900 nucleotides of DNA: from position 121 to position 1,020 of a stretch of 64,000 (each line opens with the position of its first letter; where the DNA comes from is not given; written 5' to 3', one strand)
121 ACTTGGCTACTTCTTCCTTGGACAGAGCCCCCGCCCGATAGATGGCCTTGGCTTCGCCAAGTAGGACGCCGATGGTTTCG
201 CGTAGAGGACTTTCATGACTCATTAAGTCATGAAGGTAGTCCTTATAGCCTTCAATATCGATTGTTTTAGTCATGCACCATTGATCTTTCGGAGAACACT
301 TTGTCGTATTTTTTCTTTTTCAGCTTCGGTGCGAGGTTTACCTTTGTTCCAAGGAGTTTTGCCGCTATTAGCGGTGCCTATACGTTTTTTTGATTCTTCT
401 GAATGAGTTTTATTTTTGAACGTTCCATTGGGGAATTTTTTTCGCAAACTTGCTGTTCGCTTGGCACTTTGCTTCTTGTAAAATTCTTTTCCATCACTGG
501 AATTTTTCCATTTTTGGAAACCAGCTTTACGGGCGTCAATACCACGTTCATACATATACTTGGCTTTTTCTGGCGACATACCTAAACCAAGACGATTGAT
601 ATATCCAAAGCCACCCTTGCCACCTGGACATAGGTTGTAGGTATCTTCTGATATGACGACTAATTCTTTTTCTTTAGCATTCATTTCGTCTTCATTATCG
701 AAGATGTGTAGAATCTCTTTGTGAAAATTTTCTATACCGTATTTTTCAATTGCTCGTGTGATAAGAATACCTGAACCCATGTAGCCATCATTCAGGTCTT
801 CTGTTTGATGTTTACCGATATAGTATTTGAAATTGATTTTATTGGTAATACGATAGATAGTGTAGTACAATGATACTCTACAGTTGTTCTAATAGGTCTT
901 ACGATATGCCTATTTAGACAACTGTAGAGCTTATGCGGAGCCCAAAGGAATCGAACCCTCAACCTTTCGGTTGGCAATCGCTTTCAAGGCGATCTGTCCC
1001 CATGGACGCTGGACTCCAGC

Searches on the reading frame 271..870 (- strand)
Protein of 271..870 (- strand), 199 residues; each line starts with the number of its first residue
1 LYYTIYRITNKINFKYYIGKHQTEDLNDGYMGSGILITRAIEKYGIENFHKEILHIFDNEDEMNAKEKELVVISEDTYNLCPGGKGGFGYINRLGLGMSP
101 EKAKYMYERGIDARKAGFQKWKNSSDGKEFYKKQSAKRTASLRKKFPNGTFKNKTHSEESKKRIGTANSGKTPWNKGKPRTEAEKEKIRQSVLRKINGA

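Call 69: find_encoding_contigs(protein=window:271-870:-, flank=10000, max_places=2)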
Protein window:271-870:- (199 aa): 2 contigs read that carry it; 2 places shown.
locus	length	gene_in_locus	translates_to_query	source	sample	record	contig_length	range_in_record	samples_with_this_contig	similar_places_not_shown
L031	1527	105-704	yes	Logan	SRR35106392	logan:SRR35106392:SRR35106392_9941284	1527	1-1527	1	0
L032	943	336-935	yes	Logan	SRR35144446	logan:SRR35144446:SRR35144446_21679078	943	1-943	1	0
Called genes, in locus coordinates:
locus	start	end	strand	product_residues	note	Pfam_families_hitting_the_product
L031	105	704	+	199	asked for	PF07460:NUMOD3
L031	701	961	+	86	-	-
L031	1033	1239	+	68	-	-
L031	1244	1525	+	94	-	?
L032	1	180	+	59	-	?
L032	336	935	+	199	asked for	PF07460:NUMOD3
